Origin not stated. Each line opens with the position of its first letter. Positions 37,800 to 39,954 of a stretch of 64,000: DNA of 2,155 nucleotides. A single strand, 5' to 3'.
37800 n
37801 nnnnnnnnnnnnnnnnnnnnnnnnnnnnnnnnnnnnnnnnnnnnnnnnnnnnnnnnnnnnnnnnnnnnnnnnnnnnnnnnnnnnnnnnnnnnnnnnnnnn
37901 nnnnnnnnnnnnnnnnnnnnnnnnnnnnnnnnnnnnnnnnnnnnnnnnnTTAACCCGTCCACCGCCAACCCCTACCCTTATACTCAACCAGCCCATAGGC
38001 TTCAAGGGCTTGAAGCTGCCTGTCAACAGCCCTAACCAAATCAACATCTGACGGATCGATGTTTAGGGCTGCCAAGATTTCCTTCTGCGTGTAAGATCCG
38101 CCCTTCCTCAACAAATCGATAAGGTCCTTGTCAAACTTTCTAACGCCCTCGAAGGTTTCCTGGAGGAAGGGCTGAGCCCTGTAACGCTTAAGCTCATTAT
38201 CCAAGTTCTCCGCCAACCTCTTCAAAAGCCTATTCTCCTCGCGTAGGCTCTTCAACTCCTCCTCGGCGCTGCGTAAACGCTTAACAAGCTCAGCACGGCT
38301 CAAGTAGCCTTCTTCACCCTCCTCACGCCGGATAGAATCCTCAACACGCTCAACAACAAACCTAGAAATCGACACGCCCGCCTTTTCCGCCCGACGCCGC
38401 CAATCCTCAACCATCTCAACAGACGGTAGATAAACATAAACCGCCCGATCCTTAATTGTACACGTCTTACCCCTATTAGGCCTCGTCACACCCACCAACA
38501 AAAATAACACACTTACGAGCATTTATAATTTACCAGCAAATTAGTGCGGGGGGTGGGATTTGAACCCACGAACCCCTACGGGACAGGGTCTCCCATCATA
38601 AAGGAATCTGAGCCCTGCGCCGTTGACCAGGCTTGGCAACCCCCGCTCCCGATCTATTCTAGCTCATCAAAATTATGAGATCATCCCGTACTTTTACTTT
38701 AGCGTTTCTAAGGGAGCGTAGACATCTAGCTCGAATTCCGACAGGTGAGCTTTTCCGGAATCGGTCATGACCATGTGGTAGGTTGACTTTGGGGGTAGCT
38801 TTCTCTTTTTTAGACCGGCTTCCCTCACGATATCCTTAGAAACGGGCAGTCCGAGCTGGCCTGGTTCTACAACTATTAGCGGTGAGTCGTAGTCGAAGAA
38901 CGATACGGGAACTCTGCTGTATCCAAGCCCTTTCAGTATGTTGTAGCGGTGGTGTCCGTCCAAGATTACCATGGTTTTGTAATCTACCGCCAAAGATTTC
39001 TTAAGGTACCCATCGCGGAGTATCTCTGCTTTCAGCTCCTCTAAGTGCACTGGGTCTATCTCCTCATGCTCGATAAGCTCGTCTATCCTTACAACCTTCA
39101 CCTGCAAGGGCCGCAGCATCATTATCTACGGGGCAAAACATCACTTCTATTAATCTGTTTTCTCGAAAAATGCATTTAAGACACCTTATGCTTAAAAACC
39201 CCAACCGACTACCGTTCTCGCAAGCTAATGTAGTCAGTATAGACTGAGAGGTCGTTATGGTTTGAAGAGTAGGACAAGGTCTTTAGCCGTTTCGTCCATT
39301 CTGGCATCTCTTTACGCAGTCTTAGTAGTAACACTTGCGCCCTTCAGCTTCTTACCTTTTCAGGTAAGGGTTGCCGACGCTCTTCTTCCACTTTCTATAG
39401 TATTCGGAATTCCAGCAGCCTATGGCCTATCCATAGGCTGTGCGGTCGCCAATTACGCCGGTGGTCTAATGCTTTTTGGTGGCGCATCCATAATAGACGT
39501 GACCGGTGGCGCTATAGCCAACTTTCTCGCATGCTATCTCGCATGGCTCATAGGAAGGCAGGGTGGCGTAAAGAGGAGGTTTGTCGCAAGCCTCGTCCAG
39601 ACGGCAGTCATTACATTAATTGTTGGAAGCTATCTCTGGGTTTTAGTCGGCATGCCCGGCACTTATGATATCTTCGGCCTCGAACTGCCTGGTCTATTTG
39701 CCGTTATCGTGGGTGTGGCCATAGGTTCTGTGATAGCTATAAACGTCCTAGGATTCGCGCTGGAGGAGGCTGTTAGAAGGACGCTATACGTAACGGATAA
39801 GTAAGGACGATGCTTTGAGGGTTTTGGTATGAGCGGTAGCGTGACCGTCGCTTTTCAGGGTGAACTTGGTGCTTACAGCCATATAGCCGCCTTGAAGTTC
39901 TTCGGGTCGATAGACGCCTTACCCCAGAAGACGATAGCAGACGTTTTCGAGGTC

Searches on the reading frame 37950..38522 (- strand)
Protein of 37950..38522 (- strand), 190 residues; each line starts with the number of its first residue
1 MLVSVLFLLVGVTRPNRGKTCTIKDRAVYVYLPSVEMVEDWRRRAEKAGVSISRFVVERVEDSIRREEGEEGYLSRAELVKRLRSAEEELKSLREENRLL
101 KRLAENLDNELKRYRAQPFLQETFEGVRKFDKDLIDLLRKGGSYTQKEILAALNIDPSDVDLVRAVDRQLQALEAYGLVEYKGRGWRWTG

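Call 7: search_protein_families(library=pfam, proteins=[window:37950-38522:-], max_evalue=0.01)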
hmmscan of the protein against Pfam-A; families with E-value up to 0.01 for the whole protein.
window:37950-38522:- (190 aa): 3 families
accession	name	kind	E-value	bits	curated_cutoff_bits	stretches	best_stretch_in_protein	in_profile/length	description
PF25212.1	HVO_A0114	-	0.0037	17.5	27.6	0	163-185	50-72/84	HVO_A0114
PF01022.26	HTH_5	-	0.0045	17.3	22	0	134-181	7-47/47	Bacterial regulatory protein, arsR family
PF15619.11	Lebercilin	-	0.006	16.6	34.3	1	77-115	14-52/193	Ciliary protein causing Leber congenital amaurosis disease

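Call 103: search_protein_families(library=padloc, proteins=[window:37950-38522:-], max_evalue=0.1)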
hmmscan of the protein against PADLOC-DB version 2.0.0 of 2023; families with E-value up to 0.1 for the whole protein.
window:37950-38522:- (190 aa): 1 family
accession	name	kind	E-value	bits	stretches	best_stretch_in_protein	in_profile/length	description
PDLC01879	CARF3--CARF_TM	-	0.062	10.9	0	137-184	164-206/222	-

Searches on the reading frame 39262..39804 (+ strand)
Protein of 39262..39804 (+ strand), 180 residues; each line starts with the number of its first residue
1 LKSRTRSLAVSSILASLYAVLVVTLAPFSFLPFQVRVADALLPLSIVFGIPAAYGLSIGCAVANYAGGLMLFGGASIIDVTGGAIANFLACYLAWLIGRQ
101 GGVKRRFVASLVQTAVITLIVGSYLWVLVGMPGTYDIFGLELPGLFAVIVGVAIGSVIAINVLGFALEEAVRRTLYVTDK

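Call 7: search_protein_families(library=pfam, proteins=[window:39262-39804:+], max_evalue=0.01)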
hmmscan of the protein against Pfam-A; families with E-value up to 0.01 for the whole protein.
window:39262-39804:+ (180 aa): 1 family
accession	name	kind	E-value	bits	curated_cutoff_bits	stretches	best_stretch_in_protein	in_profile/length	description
PF06177.16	QueT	-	8.8e-24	84.9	33.7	1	8-171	1-139/141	QueT transporter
